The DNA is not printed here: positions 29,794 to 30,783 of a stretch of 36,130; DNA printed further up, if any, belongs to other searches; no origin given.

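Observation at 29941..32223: Class III cyclase with a Glu/Gly specificity pair, divergent to a CRP-family regulator: candidate bacterial cGMP circuit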

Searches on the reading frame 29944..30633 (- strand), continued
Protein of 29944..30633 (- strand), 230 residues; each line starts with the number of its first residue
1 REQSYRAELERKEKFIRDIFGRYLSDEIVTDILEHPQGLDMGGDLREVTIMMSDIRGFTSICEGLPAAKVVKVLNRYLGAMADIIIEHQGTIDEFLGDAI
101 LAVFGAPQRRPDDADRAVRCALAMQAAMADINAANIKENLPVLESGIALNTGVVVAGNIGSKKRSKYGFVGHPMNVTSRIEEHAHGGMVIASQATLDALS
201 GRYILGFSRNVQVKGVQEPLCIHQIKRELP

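Call 78: find_encoding_contigs(protein=P0423, flank=5000, max_places=1)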
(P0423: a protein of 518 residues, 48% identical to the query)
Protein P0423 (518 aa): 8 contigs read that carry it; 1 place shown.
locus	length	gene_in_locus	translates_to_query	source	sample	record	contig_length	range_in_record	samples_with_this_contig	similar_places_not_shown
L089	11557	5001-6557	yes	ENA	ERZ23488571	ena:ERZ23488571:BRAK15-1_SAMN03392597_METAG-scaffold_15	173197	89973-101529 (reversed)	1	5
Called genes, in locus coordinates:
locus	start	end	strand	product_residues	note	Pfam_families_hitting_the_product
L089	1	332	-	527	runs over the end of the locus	PF00117:GATase, PF07722:Peptidase_C26, PF02540:NAD_synthase, PF03054:tRNA_Me_trans (faint), PF00958:GMP_synt_C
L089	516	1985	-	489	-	PF00478:IMPDH, PF00571:CBS, PF03060:NMO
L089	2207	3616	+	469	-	PF13742:tRNA_anti_2, PF01336:tRNA_anti-codon, PF02601:Exonuc_VII_L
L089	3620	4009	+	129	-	PF04247:SirB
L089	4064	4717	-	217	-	PF00027:cNMP_binding, PF13545:HTH_Crp_2, PF00325:Crp (weak)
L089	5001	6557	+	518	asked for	PF00072:Response_reg, PF00211:Guanylate_cyc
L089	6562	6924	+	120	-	PF00072:Response_reg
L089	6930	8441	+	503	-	PF00672:HAMP (weak), PF00512:HisKA, PF02518:HATPase_c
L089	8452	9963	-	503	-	PF01336:tRNA_anti-codon, PF00152:tRNA-synt_2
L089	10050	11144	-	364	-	PF03462:PCRF, PF00472:RF-1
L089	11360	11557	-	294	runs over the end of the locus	PF03328:HpcH_HpaI, PF15617:C-C_Bond_Lyase, PF22484:DUF6986 (faint)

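Call 79: find_encoding_contigs(protein=P0496, flank=5000, max_places=1)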
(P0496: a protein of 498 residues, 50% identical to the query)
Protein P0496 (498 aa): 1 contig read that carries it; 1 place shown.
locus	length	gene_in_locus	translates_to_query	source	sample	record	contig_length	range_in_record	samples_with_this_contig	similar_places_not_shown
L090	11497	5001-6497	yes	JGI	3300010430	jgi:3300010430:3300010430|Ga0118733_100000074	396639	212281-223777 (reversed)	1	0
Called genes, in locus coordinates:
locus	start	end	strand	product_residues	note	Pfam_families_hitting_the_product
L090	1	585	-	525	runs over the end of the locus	PF00117:GATase, PF07722:Peptidase_C26, PF02540:NAD_synthase, PF03054:tRNA_Me_trans (faint), PF00958:GMP_synt_C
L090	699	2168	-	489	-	PF00478:IMPDH, PF03060:NMO (weak), PF00571:CBS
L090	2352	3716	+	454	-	PF13742:tRNA_anti_2, PF01336:tRNA_anti-codon, PF02601:Exonuc_VII_L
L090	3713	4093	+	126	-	PF04247:SirB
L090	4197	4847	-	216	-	PF00027:cNMP_binding, PF13545:HTH_Crp_2, PF00325:Crp (weak)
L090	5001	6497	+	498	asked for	PF00072:Response_reg, PF00211:Guanylate_cyc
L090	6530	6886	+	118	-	PF00072:Response_reg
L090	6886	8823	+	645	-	PF00672:HAMP, PF00512:HisKA, PF02518:HATPase_c, PF00072:Response_reg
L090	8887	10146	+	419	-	PF06779:MFS_4 (weak), PF07690:MFS_1, PF12832:MFS_1_like (weak), PF00083:Sugar_tr, PF13347:MFS_2 (weak), PF07690:MFS_1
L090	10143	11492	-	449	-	PF01554:MatE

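Call 80: find_encoding_contigs(protein=P0407, flank=5000, max_places=1)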
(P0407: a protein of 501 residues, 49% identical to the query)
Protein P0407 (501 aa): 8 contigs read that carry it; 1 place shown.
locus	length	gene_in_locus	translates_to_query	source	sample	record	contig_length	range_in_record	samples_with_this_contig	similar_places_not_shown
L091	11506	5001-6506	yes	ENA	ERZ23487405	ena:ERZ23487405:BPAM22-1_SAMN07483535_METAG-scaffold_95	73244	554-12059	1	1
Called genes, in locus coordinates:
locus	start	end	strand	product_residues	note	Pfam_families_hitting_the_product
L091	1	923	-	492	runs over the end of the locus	?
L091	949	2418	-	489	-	PF00478:IMPDH, PF00571:CBS, PF03060:NMO, PF01070:FMN_dh (weak)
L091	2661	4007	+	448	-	PF13742:tRNA_anti_2, PF01336:tRNA_anti-codon, PF02601:Exonuc_VII_L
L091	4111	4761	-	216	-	PF00027:cNMP_binding, PF13545:HTH_Crp_2, PF00325:Crp (weak)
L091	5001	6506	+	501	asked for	PF00072:Response_reg, PF00211:Guanylate_cyc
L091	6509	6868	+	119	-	PF00072:Response_reg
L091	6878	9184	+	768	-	PF00672:HAMP, PF00512:HisKA, PF02518:HATPase_c, PF00072:Response_reg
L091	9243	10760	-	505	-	PF01336:tRNA_anti-codon, PF00152:tRNA-synt_2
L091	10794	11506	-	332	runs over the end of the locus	PF03462:PCRF, PF00472:RF-1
